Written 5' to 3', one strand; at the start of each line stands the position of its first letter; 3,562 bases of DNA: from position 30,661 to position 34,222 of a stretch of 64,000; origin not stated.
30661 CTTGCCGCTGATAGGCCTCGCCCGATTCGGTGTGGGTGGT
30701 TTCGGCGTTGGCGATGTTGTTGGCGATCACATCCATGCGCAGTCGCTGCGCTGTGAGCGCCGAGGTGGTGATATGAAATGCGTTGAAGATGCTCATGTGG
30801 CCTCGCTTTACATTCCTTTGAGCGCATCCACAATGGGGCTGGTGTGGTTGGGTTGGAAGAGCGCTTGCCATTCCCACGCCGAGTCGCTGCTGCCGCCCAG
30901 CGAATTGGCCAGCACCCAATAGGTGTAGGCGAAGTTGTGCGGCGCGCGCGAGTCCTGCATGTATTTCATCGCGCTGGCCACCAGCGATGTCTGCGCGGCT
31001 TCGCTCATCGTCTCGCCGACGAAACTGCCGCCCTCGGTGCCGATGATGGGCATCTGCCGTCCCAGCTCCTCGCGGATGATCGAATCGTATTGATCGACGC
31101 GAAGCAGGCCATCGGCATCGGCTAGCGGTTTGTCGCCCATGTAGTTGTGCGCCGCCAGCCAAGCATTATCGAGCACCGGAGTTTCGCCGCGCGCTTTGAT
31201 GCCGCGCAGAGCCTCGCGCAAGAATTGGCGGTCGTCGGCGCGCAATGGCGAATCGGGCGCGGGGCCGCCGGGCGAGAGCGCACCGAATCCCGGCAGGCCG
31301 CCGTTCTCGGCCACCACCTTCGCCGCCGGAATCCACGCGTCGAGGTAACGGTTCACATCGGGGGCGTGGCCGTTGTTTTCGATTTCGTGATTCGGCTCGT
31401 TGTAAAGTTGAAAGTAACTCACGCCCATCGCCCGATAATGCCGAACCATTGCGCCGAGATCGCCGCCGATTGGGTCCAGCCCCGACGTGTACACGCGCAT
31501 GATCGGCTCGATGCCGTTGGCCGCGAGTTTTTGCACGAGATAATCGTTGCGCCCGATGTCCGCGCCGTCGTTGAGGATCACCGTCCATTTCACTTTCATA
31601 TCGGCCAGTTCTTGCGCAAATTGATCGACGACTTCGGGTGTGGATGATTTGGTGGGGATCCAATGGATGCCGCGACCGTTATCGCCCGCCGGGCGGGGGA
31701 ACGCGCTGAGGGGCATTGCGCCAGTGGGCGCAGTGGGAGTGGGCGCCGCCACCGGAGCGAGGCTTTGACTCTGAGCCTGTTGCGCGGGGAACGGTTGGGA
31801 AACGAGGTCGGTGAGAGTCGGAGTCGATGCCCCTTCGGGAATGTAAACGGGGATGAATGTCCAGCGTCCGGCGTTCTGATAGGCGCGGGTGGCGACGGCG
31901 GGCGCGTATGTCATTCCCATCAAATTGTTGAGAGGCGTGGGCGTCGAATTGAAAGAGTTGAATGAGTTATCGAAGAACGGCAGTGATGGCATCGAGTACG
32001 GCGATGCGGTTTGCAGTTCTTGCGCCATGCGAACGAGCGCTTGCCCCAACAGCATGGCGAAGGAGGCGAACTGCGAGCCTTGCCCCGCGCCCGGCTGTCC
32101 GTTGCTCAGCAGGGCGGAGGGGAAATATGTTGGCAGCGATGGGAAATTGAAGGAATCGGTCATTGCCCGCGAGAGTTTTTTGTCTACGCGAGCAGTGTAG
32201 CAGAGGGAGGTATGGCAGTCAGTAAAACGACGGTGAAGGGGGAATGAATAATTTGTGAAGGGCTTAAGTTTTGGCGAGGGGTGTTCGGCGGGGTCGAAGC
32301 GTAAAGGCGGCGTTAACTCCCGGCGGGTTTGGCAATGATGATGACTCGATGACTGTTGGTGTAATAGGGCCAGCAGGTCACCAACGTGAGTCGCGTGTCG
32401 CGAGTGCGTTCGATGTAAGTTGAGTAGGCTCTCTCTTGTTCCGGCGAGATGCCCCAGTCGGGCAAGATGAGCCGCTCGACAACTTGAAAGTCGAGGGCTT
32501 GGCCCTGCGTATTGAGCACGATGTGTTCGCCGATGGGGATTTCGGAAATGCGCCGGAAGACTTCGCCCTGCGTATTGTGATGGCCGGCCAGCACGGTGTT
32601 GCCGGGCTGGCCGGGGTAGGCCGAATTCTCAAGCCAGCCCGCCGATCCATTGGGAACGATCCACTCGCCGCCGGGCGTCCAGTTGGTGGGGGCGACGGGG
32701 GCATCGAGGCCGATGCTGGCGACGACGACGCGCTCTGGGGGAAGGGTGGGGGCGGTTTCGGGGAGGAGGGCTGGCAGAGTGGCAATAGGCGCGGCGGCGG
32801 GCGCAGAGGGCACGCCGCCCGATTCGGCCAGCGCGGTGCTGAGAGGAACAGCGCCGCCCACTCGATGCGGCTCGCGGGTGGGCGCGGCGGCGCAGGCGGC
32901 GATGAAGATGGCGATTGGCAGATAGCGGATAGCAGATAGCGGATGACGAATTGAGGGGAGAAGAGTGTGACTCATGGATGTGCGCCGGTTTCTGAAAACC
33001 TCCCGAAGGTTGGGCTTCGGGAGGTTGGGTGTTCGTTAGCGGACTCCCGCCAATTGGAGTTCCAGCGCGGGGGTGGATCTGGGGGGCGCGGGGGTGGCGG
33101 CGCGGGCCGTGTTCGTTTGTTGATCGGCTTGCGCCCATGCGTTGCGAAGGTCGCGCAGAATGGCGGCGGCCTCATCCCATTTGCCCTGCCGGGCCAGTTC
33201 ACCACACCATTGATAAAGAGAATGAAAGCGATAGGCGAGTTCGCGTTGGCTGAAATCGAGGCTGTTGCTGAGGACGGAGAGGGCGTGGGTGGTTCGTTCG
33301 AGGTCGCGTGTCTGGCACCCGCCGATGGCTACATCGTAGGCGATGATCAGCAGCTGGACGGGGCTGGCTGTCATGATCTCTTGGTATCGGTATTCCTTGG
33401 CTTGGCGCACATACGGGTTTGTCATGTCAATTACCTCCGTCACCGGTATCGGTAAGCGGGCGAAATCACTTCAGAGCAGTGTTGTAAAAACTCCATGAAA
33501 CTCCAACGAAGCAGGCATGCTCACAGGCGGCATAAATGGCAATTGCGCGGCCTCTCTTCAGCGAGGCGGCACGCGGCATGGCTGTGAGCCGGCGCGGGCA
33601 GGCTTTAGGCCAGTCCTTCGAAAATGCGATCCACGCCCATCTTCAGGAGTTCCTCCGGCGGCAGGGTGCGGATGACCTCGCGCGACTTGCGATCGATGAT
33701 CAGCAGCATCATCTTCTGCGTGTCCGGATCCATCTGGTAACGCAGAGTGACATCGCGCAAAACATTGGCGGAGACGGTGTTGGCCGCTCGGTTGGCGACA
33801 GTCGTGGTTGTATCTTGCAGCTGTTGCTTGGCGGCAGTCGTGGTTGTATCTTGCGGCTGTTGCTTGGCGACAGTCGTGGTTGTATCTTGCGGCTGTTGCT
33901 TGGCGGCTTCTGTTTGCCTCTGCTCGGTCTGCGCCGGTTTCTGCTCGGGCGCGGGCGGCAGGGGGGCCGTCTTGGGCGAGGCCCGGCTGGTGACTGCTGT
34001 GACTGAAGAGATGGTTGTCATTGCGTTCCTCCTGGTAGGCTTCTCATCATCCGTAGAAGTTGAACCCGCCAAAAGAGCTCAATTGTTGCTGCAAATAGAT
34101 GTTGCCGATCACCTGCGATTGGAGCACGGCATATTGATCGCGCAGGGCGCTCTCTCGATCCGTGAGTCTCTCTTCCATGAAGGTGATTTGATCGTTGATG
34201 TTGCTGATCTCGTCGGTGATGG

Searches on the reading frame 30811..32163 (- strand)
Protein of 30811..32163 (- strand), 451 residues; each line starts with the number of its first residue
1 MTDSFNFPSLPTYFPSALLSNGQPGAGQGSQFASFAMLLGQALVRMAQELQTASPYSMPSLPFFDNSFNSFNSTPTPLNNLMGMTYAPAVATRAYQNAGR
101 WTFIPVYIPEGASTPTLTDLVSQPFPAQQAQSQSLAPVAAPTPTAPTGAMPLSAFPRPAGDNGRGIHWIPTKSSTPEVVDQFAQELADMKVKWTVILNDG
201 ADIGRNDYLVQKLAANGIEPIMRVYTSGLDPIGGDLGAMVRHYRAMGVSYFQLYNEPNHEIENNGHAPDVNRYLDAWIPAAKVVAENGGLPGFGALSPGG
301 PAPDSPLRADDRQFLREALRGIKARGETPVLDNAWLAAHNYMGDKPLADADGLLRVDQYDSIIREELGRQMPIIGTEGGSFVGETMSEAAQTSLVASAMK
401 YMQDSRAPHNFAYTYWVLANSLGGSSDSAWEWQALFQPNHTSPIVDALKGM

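Call 17: search_protein_families(library=pfam, proteins=[window:30811-32163:-], max_evalue=0.001)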
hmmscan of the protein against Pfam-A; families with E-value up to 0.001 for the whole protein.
window:30811-32163:- (451 aa): 0 families

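Call 79: search_solved_structures(query=window:30811-32163:-, max_evalue=1)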
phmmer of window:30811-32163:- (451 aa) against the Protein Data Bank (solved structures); distinct sequences matched with E-value up to 1: 0.

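Call 80: search_protein_families(library=ncbifam, proteins=[window:30811-32163:-], max_evalue=1)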
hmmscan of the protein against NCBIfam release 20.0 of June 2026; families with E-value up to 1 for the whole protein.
window:30811-32163:- (451 aa): 0 families

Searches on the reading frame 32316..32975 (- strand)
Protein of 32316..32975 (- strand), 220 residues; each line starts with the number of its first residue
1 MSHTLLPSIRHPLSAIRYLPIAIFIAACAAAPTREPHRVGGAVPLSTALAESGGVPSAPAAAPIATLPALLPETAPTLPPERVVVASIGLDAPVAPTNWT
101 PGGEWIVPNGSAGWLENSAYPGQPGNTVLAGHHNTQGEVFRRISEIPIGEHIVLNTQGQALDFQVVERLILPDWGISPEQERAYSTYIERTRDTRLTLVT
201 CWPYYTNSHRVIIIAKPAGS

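Call 6: search_protein_families(library=pfam, proteins=[window:32316-32975:-], max_evalue=0.1)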
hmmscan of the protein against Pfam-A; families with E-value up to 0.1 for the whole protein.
window:32316-32975:- (220 aa): 1 family
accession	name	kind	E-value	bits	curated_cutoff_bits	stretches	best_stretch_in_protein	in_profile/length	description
PF04203.18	Sortase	-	1.2e-23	83.6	26.6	1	85-217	3-124/125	Sortase domain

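Call 7: search_protein_families(library=ncbifam, proteins=[window:32316-32975:-], max_evalue=0.1)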
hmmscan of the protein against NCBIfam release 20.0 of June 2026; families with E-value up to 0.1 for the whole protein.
window:32316-32975:- (220 aa): 7 families
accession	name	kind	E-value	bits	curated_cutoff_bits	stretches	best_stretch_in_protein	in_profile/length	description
NF033747.1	class_E_sortase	subfamily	1.8e-17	63.9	160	1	109-216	98-204/211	class E sortase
NF033748.1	class_F_sortase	subfamily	4.3e-14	52.4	166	1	75-208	6-140/155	class F sortase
NF033746.1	class_D_sortase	subfamily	3.2e-11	43.2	165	1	113-217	38-133/135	class D sortase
NF033745.1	class_C_sortase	subfamily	5.6e-11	42.6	160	1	111-215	119-218/220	class C sortase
NF058671.1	sortase_SrtD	exception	6.7e-11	42.2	140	1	112-205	91-172/187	class D sortase, LPxTATN-specific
TIGR01076.1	sortase_fam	subfamily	1.5e-10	41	39.35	1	109-216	24-126/136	sortase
TIGR03784.1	marine_sortase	equivalog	2.5e-09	37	158.25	1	111-206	77-161/174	class GN sortase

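Call 24: find_homologous_proteins(query=window:32316-32975:-, max_evalue=1e-10)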
Query window:32316-32975:- (220 aa): 67 proteins with E <= 1e-10 among 1226 candidates.
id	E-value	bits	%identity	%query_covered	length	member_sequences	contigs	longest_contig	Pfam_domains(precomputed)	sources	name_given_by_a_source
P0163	5.4e-142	489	100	100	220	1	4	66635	PF04203.19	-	-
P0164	6.6e-79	283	61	97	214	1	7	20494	PF04203.19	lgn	-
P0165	9.5e-75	269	64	81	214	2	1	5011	PF04203.19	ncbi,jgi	jgi:sortase A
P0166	1.9e-74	268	65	82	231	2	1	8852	PF04203.19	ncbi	-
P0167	4.3e-73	264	64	82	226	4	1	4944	PF04203.19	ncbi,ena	-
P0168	1.7e-70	256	58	90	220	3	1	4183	PF04203.19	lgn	-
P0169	1.8e-70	255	61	90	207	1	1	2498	PF04203.19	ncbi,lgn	-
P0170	9.2e-69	250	62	87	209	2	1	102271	PF04203.19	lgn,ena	-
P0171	2.5e-68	248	58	90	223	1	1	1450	PF04203.19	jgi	jgi:LPXTG-site transpeptidase (sortase) family protein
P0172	2.3e-67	245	59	89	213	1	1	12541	PF04203.19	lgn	-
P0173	5.4e-67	244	61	80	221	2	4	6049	PF04203.19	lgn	-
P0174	5.4e-65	238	61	81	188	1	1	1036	PF04203.19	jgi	jgi:sortase A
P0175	2.7e-61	225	68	66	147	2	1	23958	PF04203.19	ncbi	-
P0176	3.7e-61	225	69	64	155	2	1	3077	PF04203.19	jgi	jgi:sortase A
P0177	2.2e-51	193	50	91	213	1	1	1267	PF04203.19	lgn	-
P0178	1.3e-47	181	47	91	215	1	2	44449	PF04203.19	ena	-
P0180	6.5e-39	152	48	64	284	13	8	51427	PF04203.19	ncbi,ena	-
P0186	5.9e-34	136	50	64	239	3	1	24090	PF04203.19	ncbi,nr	ncbi:MAG: hypothetical protein DDG58_12175 [Ardenticatenia bacterium]|nr:MAG: hypothetical protein D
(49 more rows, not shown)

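Call 25: find_encoding_contigs(protein=P0170, flank=6000, max_places=1)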
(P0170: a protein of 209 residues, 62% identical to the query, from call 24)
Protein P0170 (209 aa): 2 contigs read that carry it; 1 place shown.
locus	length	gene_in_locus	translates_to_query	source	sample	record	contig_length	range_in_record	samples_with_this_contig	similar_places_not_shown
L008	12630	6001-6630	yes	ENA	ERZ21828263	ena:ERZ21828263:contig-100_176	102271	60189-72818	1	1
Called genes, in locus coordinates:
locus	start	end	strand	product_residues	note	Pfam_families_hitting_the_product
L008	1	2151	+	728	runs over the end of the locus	PF13432:TPR_16, PF13371:TPR_9, PF13424:TPR_12, PF13432:TPR_16, PF14559:TPR_19, PF00515:TPR_1, PF07719:TPR_2, PF00535:Glycos_transf_2, +16 more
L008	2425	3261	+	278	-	PF00669:Flagellin_N, PF00700:Flagellin_C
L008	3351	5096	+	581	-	PF02465:FliD_N, PF07195:FliD_C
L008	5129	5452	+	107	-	PF03646:FlaG (weak)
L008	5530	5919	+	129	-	PF02561:FliS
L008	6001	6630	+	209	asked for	PF04203:Sortase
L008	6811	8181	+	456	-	-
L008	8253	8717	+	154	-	PF00460:Flg_bb_rod, PF06429:Flg_bbr_C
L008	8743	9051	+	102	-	PF02049:FliE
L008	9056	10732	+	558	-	PF01514:YscJ_FliF, PF08345:YscJ_FliF_C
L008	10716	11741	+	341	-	PF03448:MgtE_N (faint), PF14842:FliG_N, PF14841:FliG_M, PF01706:FliG_C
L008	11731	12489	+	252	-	PF02108:FliH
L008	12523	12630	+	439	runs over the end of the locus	PF02874:ATP-synt_ab_N, PF00006:ATP-synt_ab, PF18269:T3SS_ATPase_C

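Call 26: find_encoding_contigs(protein=P0178, flank=6000, max_places=1)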
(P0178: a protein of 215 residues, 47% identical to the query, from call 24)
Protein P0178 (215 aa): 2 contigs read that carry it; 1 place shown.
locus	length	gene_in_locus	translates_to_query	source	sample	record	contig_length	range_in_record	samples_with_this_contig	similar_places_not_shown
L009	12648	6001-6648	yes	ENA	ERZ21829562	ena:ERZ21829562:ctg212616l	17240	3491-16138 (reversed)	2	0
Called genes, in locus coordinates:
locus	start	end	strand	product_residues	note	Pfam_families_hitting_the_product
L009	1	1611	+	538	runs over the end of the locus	PF02465:FliD_N (weak), PF07195:FliD_C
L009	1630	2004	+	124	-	PF03646:FlaG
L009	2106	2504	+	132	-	PF02561:FliS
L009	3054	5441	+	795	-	PF00512:HisKA, PF02518:HATPase_c, PF00072:Response_reg, PF01627:Hpt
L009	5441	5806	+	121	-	PF00072:Response_reg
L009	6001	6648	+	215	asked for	PF04203:Sortase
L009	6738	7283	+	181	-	-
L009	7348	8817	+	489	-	PF20042:DUF6444, PF13005:zf-IS66, PF03050:DDE_Tnp_IS66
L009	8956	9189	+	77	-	-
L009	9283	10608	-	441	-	PF13384:HTH_23, PF13518:HTH_28, PF13551:HTH_29, PF13565:HTH_32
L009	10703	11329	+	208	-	-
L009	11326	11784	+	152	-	PF00460:Flg_bb_rod, PF06429:Flg_bbr_C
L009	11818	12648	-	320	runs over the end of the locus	PF13936:HTH_38, PF00665:rve (weak)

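Call 27: find_encoding_contigs(protein=P0164, flank=6000, max_places=1)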
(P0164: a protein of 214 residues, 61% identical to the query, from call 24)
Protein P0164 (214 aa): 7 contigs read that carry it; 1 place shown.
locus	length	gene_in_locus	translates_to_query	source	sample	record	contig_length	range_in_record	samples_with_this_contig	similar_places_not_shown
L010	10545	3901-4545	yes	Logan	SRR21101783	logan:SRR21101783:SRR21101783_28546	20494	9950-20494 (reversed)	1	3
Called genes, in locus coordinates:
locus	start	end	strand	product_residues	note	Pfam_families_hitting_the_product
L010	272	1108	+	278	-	PF00669:Flagellin_N, PF00700:Flagellin_C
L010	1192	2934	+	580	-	PF02465:FliD_N, PF07195:FliD_C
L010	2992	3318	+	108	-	PF03646:FlaG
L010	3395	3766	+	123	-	PF02561:FliS (weak)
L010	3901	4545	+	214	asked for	PF04203:Sortase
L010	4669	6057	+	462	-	-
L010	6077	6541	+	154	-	PF00460:Flg_bb_rod, PF06429:Flg_bbr_C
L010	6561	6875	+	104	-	PF02049:FliE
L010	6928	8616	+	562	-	PF01514:YscJ_FliF, PF08345:YscJ_FliF_C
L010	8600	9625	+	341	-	PF03448:MgtE_N (faint), PF14842:FliG_N, PF14841:FliG_M, PF14842:FliG_N (weak), PF01706:FliG_C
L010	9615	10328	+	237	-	PF02108:FliH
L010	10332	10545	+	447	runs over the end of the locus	PF02874:ATP-synt_ab_N, PF00006:ATP-synt_ab, PF18269:T3SS_ATPase_C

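Call 37: find_encoding_contigs(protein=P0180, flank=8000, max_places=2)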
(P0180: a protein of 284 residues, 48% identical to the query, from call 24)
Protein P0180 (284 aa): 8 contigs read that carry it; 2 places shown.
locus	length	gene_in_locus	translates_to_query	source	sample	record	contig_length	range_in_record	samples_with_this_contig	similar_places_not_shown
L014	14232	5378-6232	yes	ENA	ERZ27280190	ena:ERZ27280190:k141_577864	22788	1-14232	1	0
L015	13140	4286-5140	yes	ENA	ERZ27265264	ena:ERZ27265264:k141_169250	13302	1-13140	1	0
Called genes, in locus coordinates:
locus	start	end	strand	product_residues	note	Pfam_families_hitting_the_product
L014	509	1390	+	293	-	PF00669:Flagellin_N, PF00700:Flagellin_C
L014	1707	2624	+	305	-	PF00669:Flagellin_N, PF00700:Flagellin_C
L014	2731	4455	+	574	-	PF02465:FliD_N, PF07195:FliD_C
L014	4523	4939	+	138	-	PF03646:FlaG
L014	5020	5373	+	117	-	PF02561:FliS (weak)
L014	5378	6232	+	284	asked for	PF04203:Sortase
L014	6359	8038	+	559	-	-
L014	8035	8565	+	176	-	PF00460:Flg_bb_rod, PF06429:Flg_bbr_C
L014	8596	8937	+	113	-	PF02049:FliE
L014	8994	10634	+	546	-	PF01514:YscJ_FliF, PF08345:YscJ_FliF_C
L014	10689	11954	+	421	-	PF03448:MgtE_N (faint), PF14842:FliG_N, PF14841:FliG_M, PF01706:FliG_C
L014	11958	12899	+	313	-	PF02108:FliH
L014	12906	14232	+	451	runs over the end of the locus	PF02874:ATP-synt_ab_N, PF00006:ATP-synt_ab, PF18269:T3SS_ATPase_C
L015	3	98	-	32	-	?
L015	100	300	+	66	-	PF00700:Flagellin_C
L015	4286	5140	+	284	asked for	PF04203:Sortase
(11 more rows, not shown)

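Call 38: find_encoding_contigs(protein=P0186, flank=8000, max_places=1)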
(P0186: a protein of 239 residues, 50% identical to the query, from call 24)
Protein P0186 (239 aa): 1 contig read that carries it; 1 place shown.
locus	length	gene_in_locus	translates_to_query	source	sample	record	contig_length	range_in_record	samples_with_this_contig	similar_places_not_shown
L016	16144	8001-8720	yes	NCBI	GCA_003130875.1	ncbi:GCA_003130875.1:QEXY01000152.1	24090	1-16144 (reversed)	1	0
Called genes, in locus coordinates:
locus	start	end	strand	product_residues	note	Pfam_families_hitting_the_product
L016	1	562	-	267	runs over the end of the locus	PF06439:3keto-disac_hyd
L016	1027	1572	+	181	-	PF28549:NDPSase_N, PF00293:NUDIX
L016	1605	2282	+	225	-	PF00149:Metallophos, PF12850:Metallophos_2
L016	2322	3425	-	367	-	PF02012:BNR (faint), PF14870:PSII_BNR (faint), PF15902:Sortilin-Vps10 (faint)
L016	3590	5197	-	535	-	PF00069:Pkinase, PF07714:PK_Tyr_Ser-Thr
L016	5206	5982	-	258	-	PF00459:Inositol_P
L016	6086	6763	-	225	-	-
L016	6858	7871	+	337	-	PF00583:Acetyltransf_1, PF13527:Acetyltransf_9, PF13673:Acetyltransf_10, PF13508:Acetyltransf_7, PF14542:Acetyltransf_CG (weak), PF08445:FR47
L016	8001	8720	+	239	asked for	PF04203:Sortase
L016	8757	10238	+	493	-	PF02310:B12-binding, PF04055:Radical_SAM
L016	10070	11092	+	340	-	PF07161:LppX_LprAFG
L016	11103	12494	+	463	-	PF02310:B12-binding, PF04055:Radical_SAM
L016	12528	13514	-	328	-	PF01926:MMR_HSR1, PF02421:FeoB_N (weak), PF02824:TGS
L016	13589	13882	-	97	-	-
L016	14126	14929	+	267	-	PF01149:Fapy_DNA_glyco, PF06831:H2TH, PF06827:zf-FPG_IleRS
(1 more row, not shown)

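Call 49: search_dna_similar(query=window:32316-32975:-, collection=plasmids, mode=protein, max_evalue=0.000001, max_rows=15)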
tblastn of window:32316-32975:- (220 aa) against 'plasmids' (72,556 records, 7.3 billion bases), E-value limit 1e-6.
Records with a match: 35; places in all: 35; records where one place covers at least 80% of the query: 0.
Best place of each record, by identity: <60% 35.
By first word of the organism name: Clostridium 32; Thermomicrobium 1; Halobacillus 1; Planococcus 1.
By predicted mobility (MOB-suite, as given by PLSDB): mobilizable 33; non-mobilizable 2.
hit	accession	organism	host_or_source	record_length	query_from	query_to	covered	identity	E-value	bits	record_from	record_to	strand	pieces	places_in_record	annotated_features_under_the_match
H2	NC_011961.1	Thermomicrobium roseum DSM 5159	-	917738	83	219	62%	33.3%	2e-20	96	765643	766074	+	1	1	sortase | Rossmann-like and DUF2520 domain-containing protein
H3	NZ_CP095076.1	Halobacillus amylolyticus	single cell,Saltern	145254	85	213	59%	29.9%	9e-7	56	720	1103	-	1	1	class F sortase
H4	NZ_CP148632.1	Clostridium perfringens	-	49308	85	201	53%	30.8%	4e-8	60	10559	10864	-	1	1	class D sortase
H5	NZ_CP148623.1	Clostridium perfringens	Homo sapiens,single cell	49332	85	201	53%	30.8%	4e-8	60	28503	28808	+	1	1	class D sortase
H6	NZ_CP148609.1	Clostridium perfringens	Homo sapiens,single cell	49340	85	201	53%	30.8%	4e-8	60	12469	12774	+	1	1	class D sortase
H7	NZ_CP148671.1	Clostridium perfringens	Chicken,single cell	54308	85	201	53%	30.8%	4e-8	60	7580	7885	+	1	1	class D sortase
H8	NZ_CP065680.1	Clostridium perfringens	-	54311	85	201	53%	30.8%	4e-8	60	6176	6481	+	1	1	class D sortase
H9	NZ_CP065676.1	Clostridium perfringens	-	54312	85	201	53%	30.8%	4e-8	60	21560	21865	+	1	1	class D sortase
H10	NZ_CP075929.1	Clostridium perfringens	feces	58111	85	201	53%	30.8%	4e-8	60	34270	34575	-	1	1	class D sortase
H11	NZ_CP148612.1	Clostridium perfringens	Homo sapiens,single cell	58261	85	201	53%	30.8%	4e-8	60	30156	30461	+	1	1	class D sortase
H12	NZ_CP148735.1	Clostridium perfringens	-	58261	85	201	53%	30.8%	4e-8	60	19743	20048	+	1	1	class D sortase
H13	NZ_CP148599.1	Clostridium perfringens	Homo sapiens,single cell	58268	85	201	53%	30.8%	4e-8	60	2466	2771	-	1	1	class D sortase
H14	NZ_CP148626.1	Clostridium perfringens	Homo sapiens,single cell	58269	85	201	53%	30.8%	4e-8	60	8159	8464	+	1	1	class D sortase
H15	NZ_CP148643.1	Clostridium perfringens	Homo sapiens,single cell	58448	85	201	53%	30.8%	4e-8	60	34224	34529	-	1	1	class D sortase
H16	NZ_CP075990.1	Clostridium perfringens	feces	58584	85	201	53%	30.8%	4e-8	60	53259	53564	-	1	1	class D sortase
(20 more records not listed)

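Call 50: get_annotated_region(hit=H2, flank=9000)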
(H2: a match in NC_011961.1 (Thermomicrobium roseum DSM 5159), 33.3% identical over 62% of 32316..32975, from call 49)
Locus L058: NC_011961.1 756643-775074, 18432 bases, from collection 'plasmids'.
description: Thermomicrobium roseum DSM 5159 plasmid unnamed, complete sequence
organism: Thermomicrobium roseum DSM 5159 (NCBI taxid 309801)
taxonomy: Bacteria; Thermomicrobiota; Thermomicrobia; Thermomicrobiales; Thermomicrobiaceae; Thermomicrobium; Thermomicrobium roseum; Thermomicrobium roseum DSM 5159
host: -; source: -; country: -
typing (MOB-suite, as given by PLSDB): non-mobilizable
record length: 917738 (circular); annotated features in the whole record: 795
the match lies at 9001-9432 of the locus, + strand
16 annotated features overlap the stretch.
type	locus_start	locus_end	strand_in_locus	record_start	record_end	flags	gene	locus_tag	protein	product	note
CDS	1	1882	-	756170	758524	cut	-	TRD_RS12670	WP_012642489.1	xanthine dehydrogenase family protein molybdopterin-binding subunit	-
CDS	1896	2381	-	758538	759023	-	-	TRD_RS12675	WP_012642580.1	(2Fe-2S)-binding protein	-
CDS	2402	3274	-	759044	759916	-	-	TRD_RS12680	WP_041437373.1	xanthine dehydrogenase family protein subunit M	-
CDS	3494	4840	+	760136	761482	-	accC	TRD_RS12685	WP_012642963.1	acetyl-CoA carboxylase biotin carboxylase subunit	GO:0006633 - fatty acid biosynthetic process [Evidence IEA]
CDS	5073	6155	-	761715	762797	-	-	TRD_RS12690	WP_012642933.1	PEP/pyruvate-binding domain-containing protein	-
CDS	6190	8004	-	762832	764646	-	-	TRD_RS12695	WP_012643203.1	PEP-utilizing enzyme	GO:0016310 - phosphorylation [Evidence IEA]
CDS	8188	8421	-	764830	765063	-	-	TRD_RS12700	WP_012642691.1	Lrp/AsnC ligand binding domain-containing protein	-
CDS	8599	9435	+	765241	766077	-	-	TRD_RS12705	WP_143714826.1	sortase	-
CDS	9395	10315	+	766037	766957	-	-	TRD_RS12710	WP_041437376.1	Rossmann-like and DUF2520 domain-containing protein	-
CDS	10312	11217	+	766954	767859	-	panB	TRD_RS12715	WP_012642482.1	3-methyl-2-oxobutanoate hydroxymethyltransferase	GO:0015940 - pantothenate biosynthetic process [Evidence IEA]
CDS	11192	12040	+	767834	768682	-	panC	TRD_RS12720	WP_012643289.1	pantoate--beta-alanine ligase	GO:0015940 - pantothenate biosynthetic process [Evidence IEA]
CDS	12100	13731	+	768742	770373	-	-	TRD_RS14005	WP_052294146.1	serine/threonine-protein kinase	GO:0006468 - protein phosphorylation [Evidence IEA]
CDS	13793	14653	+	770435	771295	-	lgt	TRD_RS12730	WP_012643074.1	prolipoprotein diacylglyceryl transferase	GO:0009249 - protein lipoylation [Evidence IEA]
CDS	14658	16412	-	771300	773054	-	-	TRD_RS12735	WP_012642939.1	long-chain fatty acid--CoA ligase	-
CDS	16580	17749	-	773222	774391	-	-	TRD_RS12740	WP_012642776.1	hypothetical protein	-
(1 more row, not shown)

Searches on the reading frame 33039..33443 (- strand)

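Call 17: search_protein_families(library=pfam, proteins=[window:33039-33443:-], max_evalue=0.001)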
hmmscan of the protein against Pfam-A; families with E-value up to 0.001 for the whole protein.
window:33039-33443:- (135 aa): 1 family
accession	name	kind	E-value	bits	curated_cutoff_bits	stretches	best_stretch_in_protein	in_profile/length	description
PF02561.19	FliS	-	6.3e-10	39.8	26.7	1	47-106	47-114/115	Flagellar protein FliS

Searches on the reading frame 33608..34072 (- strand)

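Call 17: search_protein_families(library=pfam, proteins=[window:33608-34072:-], max_evalue=0.001)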
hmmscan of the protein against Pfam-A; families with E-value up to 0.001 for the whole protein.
window:33608-34072:- (155 aa): 1 family
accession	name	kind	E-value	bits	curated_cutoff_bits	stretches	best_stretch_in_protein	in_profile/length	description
PF03646.20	FlaG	-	3.6e-10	40.3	23.8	1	62-145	3-87/101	FlaG protein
